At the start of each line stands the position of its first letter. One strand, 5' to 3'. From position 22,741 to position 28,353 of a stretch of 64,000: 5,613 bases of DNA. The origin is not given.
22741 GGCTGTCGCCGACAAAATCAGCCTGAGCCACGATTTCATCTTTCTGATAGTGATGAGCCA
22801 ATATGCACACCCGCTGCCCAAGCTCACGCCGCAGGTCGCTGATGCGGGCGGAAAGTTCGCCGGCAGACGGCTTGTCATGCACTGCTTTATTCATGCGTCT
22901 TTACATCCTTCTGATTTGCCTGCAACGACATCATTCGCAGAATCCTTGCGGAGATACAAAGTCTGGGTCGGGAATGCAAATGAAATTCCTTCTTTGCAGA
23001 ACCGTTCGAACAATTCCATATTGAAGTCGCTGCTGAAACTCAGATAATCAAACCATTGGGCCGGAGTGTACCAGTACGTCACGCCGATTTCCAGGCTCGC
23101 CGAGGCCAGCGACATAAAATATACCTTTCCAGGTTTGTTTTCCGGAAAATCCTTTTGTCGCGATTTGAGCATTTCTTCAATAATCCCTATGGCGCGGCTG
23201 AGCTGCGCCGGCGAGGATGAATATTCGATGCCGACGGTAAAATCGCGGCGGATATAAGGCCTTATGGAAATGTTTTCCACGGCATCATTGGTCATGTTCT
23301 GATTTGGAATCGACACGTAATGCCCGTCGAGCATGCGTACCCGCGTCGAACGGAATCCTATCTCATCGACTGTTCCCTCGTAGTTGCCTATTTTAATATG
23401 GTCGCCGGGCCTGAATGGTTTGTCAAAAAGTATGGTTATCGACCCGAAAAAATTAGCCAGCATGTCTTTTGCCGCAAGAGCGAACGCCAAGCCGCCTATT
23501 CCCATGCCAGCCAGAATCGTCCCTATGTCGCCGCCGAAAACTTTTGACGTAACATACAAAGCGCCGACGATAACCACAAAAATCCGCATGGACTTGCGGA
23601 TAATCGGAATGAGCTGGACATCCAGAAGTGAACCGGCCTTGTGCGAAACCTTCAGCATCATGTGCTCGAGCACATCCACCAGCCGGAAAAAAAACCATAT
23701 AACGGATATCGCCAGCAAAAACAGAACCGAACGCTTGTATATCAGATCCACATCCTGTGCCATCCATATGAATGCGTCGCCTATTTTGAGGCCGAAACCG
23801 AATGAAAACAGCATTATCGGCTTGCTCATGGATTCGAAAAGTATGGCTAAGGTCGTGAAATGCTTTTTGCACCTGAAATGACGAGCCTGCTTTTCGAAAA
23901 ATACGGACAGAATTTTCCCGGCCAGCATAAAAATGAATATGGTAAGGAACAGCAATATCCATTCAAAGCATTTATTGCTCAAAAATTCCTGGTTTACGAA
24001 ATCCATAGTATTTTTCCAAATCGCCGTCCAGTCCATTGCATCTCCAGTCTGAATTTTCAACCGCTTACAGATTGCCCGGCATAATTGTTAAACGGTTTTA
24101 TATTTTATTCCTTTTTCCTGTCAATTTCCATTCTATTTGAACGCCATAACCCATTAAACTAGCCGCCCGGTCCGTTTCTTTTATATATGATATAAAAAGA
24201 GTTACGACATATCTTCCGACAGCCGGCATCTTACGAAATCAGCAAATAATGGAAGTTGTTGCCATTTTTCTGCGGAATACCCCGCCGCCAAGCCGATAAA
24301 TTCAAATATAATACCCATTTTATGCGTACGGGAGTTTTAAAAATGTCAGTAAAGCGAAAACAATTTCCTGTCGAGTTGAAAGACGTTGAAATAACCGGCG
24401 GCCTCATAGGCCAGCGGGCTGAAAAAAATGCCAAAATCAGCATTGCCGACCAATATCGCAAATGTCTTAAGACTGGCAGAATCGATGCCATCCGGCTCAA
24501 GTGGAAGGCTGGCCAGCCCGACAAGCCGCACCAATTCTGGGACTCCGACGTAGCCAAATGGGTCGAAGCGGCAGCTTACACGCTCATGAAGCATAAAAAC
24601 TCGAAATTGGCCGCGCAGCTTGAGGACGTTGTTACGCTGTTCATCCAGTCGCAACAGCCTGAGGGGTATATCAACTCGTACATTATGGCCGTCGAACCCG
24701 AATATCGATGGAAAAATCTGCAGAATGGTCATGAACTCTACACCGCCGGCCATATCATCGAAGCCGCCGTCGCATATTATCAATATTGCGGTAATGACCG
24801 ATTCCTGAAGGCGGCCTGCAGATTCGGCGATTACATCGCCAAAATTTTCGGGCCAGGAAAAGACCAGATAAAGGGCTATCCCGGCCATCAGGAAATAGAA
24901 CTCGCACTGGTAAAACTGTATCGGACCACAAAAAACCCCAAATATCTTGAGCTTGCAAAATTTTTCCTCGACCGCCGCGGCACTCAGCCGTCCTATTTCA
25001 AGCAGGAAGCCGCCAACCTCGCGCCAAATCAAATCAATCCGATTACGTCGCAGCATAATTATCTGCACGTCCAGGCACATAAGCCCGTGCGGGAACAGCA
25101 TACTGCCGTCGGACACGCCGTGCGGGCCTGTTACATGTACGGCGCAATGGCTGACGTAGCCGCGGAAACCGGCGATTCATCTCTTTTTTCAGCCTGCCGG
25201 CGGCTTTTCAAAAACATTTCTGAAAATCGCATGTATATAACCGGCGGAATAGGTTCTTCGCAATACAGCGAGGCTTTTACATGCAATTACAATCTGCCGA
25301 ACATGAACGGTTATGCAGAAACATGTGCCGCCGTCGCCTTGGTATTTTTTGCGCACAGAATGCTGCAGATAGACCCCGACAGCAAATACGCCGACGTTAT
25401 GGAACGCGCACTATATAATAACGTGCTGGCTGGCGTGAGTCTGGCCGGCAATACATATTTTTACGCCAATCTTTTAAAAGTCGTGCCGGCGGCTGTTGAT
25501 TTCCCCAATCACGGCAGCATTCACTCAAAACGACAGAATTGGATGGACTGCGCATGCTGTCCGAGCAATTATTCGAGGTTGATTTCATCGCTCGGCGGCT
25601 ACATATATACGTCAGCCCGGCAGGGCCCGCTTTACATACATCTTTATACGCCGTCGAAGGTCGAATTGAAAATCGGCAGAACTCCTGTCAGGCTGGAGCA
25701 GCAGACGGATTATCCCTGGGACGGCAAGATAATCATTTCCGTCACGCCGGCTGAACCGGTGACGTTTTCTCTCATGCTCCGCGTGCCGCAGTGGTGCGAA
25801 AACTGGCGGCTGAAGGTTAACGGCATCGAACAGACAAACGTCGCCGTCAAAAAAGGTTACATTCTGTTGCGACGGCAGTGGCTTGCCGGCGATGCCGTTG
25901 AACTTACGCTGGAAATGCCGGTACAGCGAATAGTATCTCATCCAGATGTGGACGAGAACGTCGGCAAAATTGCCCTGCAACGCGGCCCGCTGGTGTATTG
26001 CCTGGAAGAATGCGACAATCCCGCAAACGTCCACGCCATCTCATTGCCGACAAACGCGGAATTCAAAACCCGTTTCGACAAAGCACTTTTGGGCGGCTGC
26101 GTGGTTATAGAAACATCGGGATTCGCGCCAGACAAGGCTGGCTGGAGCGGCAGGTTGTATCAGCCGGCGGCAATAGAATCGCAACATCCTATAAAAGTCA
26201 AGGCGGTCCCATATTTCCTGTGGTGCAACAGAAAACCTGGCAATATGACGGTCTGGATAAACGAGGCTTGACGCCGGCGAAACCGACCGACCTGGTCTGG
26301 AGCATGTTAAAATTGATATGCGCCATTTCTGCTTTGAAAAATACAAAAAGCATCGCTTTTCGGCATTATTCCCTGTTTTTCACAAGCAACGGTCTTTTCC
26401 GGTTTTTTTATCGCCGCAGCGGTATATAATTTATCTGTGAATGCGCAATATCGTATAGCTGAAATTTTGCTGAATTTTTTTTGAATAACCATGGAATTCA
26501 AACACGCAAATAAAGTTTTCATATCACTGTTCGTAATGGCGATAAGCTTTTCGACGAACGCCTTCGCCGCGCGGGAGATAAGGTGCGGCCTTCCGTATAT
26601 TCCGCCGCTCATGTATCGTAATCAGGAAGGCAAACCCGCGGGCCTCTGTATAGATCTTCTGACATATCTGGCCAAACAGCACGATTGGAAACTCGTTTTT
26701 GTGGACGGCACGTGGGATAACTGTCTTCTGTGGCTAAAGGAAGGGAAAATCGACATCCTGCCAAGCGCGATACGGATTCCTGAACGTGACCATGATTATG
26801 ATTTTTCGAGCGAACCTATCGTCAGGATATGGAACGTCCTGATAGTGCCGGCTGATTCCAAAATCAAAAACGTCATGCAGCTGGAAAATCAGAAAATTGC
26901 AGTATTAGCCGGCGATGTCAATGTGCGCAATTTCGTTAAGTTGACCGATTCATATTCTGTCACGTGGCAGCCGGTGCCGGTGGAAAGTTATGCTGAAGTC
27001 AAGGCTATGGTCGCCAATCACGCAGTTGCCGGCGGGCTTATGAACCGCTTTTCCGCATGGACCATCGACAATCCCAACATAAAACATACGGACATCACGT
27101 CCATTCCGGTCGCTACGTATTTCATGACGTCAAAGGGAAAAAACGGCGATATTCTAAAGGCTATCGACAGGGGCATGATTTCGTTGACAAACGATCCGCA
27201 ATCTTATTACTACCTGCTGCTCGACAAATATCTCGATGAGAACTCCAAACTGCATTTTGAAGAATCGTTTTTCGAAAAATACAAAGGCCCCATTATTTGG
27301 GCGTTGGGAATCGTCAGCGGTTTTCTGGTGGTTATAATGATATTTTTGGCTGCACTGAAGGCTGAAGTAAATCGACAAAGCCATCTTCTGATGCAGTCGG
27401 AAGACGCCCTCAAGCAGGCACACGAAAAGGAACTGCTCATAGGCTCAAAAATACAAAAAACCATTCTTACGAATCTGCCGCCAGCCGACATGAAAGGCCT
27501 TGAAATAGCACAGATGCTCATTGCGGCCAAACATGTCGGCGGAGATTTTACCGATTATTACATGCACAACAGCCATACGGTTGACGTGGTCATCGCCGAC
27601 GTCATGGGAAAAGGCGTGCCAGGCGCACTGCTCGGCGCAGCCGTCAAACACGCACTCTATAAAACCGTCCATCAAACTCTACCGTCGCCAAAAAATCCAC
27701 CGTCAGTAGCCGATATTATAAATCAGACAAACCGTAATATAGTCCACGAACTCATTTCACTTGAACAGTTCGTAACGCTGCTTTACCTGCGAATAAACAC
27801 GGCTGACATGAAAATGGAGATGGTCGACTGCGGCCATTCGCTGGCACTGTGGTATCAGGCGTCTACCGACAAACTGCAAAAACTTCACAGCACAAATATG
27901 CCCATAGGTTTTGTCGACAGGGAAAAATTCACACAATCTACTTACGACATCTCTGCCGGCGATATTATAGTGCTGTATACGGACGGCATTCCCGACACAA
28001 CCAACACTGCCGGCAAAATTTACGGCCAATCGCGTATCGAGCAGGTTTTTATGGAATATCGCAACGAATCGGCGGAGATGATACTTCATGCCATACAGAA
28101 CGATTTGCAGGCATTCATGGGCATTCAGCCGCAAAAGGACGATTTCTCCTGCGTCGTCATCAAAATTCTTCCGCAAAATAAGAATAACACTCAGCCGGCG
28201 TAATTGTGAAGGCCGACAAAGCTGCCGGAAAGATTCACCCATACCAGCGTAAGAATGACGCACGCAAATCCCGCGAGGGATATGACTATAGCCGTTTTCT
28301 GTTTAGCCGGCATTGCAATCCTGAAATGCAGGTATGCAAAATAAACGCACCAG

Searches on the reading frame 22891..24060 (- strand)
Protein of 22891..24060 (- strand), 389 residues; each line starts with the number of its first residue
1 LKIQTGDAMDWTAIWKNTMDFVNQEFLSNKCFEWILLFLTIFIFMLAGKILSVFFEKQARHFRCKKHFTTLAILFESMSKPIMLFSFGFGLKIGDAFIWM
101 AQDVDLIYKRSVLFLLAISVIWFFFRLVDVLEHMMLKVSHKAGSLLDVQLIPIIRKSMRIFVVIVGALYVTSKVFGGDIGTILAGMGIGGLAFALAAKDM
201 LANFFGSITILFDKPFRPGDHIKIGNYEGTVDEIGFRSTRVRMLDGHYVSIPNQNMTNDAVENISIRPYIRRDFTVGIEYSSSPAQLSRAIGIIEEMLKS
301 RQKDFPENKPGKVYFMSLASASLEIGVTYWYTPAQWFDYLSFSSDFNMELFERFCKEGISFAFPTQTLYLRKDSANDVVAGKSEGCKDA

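Call 68: search_protein_families(library=pfam, proteins=[window:22891-24060:-], max_evalue=0.00001)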
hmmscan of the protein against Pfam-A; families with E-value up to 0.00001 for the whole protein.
window:22891-24060:- (389 aa): 2 families
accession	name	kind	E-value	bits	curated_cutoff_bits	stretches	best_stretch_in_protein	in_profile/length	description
PF00924.24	MS_channel_2nd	-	1.2e-21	77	20.2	1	199-265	1-67/68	Mechanosensitive ion channel, beta-domain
PF21082.3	MS_channel_3rd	-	1.8e-09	38.3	21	1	274-361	3-88/88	Mechanosensitive ion channel MscS, C-terminal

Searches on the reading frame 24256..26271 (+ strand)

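Call 68: search_protein_families(library=pfam, proteins=[window:24256-26271:+], max_evalue=0.00001)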
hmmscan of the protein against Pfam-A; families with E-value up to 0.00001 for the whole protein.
window:24256-26271:+ (671 aa): 3 families
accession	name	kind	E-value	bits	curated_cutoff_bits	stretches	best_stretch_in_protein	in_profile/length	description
PF07944.18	Beta-AFase-like_GH127_cat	-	8.1e-100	334.9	24.9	1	43-447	1-375/376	Beta-L-arabinofuranosidase, GH127 catalytic domain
PF20737.2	Glyco_hydro127C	-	2.1e-26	91.9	23.7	1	556-669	1-71/71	Glycoside hydrolase family 127 C-terminal domain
PF20736.2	Glyco_hydro127M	-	2.1e-25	89.1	24.2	1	459-554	2-95/95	Beta-L-arabinofuranosidase, GH127 middle domain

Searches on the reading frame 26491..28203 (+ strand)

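Call 68: search_protein_families(library=pfam, proteins=[window:26491-28203:+], max_evalue=0.00001)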
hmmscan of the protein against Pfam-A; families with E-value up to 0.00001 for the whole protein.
window:26491-28203:+ (570 aa): 2 families
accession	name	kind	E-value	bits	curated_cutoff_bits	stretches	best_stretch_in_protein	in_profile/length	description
PF07228.17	SpoIIE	-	2.2e-39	135.9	25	1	362-559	3-191/192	Stage II sporulation protein E (SpoIIE)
PF00497.25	SBP_bac_3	-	1.2e-16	61.1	26.4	1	37-237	9-121/132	Bacterial extracellular solute-binding proteins, family 3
